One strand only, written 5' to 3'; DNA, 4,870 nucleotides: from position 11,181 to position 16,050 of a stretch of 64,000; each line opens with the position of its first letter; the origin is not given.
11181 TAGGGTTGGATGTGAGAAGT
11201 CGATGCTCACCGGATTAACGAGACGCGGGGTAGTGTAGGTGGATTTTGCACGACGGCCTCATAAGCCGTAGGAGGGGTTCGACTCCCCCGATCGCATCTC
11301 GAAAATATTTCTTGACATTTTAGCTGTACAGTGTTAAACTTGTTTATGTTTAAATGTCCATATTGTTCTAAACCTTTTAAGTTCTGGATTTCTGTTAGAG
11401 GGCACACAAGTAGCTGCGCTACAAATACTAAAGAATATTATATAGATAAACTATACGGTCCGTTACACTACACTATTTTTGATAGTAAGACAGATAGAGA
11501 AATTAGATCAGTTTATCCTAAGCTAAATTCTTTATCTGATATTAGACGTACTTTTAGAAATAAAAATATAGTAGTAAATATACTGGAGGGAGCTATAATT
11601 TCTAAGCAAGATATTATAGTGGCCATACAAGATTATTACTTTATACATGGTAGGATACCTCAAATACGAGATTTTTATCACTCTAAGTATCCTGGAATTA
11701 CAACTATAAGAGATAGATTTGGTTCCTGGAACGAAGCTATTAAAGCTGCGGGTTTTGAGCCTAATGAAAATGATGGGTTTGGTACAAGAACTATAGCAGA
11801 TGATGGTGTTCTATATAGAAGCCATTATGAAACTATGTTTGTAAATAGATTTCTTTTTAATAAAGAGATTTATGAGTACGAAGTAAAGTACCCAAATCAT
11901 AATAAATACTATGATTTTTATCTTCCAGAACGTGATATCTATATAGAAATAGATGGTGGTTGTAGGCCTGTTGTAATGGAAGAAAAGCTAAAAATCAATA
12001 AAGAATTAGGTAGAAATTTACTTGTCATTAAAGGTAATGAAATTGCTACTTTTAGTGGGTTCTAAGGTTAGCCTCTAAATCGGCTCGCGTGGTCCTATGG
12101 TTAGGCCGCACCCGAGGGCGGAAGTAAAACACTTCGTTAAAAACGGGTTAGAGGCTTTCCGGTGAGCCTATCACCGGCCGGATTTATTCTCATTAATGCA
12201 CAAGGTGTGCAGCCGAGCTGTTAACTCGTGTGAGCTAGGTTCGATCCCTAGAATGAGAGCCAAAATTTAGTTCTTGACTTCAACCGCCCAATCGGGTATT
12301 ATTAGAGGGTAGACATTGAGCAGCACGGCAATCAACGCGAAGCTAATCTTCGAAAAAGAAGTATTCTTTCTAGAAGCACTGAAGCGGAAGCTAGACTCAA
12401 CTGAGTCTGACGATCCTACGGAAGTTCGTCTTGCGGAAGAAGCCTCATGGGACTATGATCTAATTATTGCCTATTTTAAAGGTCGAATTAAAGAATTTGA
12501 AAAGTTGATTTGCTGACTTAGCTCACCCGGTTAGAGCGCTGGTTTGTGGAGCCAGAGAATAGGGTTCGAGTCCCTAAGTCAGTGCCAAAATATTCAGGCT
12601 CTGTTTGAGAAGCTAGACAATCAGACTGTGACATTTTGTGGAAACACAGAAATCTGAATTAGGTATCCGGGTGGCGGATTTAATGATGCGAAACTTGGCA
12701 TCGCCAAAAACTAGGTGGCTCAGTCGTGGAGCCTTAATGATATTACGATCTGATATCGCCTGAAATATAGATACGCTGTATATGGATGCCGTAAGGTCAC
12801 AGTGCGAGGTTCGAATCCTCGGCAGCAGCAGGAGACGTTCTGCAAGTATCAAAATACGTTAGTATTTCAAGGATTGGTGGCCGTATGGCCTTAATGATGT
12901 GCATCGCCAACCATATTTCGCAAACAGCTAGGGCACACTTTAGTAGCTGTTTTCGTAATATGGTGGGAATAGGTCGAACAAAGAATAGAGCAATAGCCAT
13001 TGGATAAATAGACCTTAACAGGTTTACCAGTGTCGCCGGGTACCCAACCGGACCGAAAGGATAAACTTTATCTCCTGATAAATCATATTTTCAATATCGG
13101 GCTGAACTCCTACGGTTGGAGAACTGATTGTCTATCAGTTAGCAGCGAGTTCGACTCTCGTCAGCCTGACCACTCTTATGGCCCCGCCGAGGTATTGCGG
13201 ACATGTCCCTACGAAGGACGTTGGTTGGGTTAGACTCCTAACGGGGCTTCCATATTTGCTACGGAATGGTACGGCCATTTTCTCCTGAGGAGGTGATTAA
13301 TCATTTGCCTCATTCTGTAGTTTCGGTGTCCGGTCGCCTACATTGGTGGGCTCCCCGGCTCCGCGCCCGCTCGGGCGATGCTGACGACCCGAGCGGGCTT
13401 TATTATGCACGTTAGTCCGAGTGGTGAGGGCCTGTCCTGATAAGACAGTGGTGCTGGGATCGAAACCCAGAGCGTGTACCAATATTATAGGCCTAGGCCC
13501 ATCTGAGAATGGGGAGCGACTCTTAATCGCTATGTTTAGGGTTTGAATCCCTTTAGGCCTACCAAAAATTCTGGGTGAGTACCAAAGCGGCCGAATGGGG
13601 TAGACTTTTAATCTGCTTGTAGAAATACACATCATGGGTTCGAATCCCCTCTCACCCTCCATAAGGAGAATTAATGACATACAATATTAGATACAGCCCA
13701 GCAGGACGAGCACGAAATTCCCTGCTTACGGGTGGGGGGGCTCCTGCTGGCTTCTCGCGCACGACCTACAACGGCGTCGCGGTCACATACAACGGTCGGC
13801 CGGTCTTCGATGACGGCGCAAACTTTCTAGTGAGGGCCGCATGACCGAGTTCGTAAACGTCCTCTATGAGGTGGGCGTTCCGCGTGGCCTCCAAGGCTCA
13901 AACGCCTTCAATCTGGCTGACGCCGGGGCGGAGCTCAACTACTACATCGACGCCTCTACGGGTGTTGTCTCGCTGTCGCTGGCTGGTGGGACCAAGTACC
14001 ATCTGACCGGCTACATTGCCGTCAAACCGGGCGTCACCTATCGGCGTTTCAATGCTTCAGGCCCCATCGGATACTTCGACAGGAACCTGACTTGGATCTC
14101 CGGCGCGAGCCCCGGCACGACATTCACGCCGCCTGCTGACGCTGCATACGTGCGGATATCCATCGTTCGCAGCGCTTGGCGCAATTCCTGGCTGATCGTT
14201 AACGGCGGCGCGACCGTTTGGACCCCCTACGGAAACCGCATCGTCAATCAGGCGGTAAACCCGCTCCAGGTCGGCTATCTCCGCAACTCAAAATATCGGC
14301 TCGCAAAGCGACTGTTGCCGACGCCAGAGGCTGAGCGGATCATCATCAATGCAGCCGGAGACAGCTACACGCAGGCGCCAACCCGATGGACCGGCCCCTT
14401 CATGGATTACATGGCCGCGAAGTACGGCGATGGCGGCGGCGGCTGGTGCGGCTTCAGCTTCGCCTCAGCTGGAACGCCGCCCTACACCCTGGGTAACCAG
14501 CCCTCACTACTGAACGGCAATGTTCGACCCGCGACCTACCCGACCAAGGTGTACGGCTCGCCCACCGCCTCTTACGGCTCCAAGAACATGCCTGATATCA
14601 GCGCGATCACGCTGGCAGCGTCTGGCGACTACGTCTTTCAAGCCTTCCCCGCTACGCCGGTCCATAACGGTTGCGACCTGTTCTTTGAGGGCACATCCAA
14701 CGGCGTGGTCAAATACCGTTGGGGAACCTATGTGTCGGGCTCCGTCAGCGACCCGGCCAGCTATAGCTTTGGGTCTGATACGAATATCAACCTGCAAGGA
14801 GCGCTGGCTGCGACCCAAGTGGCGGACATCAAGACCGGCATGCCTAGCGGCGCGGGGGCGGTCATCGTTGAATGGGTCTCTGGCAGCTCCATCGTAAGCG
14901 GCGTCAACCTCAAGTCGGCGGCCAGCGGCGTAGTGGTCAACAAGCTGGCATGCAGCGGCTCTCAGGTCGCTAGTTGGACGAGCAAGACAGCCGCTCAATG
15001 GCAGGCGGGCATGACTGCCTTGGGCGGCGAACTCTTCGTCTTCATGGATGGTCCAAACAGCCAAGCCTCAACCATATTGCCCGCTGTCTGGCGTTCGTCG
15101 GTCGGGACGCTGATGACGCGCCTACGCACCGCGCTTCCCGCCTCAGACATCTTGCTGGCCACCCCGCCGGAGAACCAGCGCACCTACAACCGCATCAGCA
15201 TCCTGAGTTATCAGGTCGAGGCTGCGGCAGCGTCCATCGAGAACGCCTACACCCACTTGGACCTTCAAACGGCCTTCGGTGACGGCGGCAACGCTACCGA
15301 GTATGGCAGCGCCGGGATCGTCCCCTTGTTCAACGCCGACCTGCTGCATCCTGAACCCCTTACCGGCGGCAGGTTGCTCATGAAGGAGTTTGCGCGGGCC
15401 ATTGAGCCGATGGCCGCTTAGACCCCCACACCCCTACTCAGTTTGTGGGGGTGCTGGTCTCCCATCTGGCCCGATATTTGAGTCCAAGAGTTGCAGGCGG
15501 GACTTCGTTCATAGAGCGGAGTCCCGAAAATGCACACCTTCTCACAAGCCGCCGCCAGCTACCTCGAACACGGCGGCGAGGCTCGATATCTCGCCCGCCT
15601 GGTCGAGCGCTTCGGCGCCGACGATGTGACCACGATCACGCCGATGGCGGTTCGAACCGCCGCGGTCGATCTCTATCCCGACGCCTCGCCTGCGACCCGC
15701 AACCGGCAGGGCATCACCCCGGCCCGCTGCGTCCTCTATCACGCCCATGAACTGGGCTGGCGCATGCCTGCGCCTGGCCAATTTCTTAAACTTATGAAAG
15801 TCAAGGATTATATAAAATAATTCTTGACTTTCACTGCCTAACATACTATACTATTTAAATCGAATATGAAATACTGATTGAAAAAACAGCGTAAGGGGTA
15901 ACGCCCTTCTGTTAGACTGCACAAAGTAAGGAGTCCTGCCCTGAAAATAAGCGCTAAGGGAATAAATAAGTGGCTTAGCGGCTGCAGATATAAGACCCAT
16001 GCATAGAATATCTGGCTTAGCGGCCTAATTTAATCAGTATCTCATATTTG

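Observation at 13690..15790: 2.1-kb high-GC island (SGNH esterase plus integrase stub) inside the AT-rich tRNA island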

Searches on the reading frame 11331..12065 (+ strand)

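Call 9: search_protein_families(library=pfam, proteins=[window:11331-12065:+], max_evalue=0.1)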
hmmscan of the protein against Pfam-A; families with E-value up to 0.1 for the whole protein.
window:11331-12065:+ (244 aa): 2 families
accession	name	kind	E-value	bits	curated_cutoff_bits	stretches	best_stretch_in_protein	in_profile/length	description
PF18780.6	HNH_repeat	-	3.5e-12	46.9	26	1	90-143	1-54/54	Homing endonuclease associated repeat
PF00096.32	zf-C2H2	-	0.024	15.5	25.2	1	7-26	1-20/23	Zinc finger, C2H2 type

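Call 10: search_protein_families(library=phrogs, proteins=[window:11331-12065:+], max_evalue=0.01)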
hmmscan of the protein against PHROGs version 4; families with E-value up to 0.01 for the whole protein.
window:11331-12065:+ (244 aa): 2 families
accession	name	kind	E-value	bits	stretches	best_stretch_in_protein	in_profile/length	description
phrog_22655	-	unknown function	2.4e-09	37.5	1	94-146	21-73/508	-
phrog_4538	-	unknown function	5.2e-05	23.3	1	166-209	233-277/447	-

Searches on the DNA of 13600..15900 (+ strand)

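Call 6: search_dna_similar(query=window:13600-15900:+, collection=phages, mode=near, max_rows=30)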
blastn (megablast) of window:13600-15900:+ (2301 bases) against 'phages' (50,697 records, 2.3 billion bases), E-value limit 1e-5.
No match.

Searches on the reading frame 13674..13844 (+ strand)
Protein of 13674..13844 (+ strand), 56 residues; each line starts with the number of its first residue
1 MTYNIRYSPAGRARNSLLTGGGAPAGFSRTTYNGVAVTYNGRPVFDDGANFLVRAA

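Call 9: search_protein_families(library=pfam, proteins=[window:13674-13844:+], max_evalue=0.1)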
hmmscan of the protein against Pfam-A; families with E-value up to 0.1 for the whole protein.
window:13674-13844:+ (56 aa): 0 families

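Call 10: search_protein_families(library=phrogs, proteins=[window:13674-13844:+], max_evalue=0.01)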
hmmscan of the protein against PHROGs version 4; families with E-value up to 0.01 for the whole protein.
window:13674-13844:+ (56 aa): 0 families

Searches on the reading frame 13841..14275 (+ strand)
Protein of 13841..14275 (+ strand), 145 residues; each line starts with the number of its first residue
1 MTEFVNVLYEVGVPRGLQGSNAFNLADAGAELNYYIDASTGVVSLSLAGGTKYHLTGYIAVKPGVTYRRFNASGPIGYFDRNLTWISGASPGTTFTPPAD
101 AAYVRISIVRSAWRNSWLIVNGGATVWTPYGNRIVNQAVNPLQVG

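Call 63: predict_structure(alignment_id=A4)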
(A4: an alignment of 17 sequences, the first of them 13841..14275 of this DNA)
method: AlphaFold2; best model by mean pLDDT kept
length: 145 residues; sequences in the alignment: 17
mean_pLDDT: 73.3   pTM: 0.67
mean pLDDT of the five models: 73.3, 72.8, 71.0, 70.3, 68.5
residues with pLDDT >= 90: 57; 70-90: 40; 50-70: 8; < 50: 40
segments of 3 or more residues with pLDDT < 50: 1-19, 125-145
pLDDT, mean of each block of 10 residues (from residue 1): 31 38 78 93 81 90 89 91 94 92 93 85 50 39 38
secondary structure, 60 per line:
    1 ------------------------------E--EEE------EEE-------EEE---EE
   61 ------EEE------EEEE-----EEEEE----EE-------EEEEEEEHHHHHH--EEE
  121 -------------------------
elements in order: E34-36 E43-45 E53-55 E67-69 E76-79 E85-89 E103-109 H110-115 E118-120

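Call 67: fold_search(model_id=the predicted structure, library=pdb)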
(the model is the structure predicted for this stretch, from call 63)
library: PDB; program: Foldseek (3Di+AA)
matches with E <= 10: 1197; with E <= 0.001: 0
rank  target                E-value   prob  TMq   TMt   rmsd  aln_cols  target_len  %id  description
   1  2y64_A                7.4e-03  0.80  0.24  0.21  11.9       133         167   14  Xylopentaose binding mutated (X-2 L110F) CBM4-2 Carbohydrate Binding Module from a Thermostable Rhodothermus marinus X (released 2012-03-07)
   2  2y6k_A                8.3e-03  0.82  0.24  0.21  11.7       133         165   16  Xylotetraose bound to X-2 engineered mutated CBM4-2 Carbohydrate Binding Module from a Thermostable Rhodothermus marin (released 2012-03-07)
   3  1k42_MODEL_1_A        1.2e-02  0.57  0.23  0.21   9.2       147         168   12  The Solution Structure of the CBM4-2 Carbohydrate Binding Module from a Thermostable Rhodothermus marinus Xyla (released 2002-05-29)
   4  5vae_B                1.3e-02  0.90  0.29  0.31  10.8       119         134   17  Crystal structure of accessory secretion protein 1 and 3 (released 2018-02-21)
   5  2y6j                  2.0e-02  0.84  0.26  0.24  11.3       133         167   16  X-2 engineered mutated CBM4-2 Carbohydrate Binding Module from a Thermostable Rhodothermus marinus Xylanase (released 2012-03-07)
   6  6lnw_C                2.2e-02  0.93  0.34  0.35   9.2       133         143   16  Crystal structure of accessory secretory protein 1,2 and 3 in Streptococcus pneumoniae (released 2020-02-26)
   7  3hqx                  2.9e-02  0.28  0.20  0.26  12.2       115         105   14  Crystal structure of protein of unknown function (DUF1255,PF06865) from Acinetobacter sp. ADP1 (released 2009-06-30)
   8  1h6x                  3.4e-02  0.38  0.24  0.22  10.2       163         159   14  The role of conserved amino acids in the cleft of the C-terminal family 22 carbohydrate binding module of Clostridium th (released 2002-06-27)
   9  2i45_A                3.8e-02  0.60  0.23  0.31   9.8        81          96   11  Crystal structure of protein NMB1881 from Neisseria meningitidis (released 2006-09-19)
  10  2i45_C                4.0e-02  0.54  0.23  0.30   9.8        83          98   11  Crystal structure of protein NMB1881 from Neisseria meningitidis (released 2006-09-19)
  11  8awo_B                4.0e-02  0.16  0.16  0.18  14.4       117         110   11  Crystal structure of a manganese-containing cupin (tm1459) from Thermotoga maritima, variant AIFQ (Y7A/M38I/Y83F/C106Q (released 2023-03-08)
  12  2w5f_B                4.2e-02  0.47  0.24  0.08  11.3       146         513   12  High resolution crystallographic structure of the Clostridium thermocellum N-terminal endo-1,4-beta-D-xylanase 10B (Xy (released 2010-01-19)
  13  3iia                  4.2e-02  0.23  0.18  0.19  11.4       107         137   16  Crystal structure of apo (91-244) RIa subunit of cAMP-dependent protein kinase (released 2010-08-11)
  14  5e16                  4.8e-02  0.33  0.17  0.18   9.6        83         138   14  Co-crystal structure of the N-termial cGMP binding domain of Plasmodium falciparum PKG with cGMP (released 2015-11-04)
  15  7eyl_A                5.0e-02  0.41  0.22  0.30  11.2        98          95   11  Crystal structure of Salmonella enterica ppnP (released 2022-02-09)
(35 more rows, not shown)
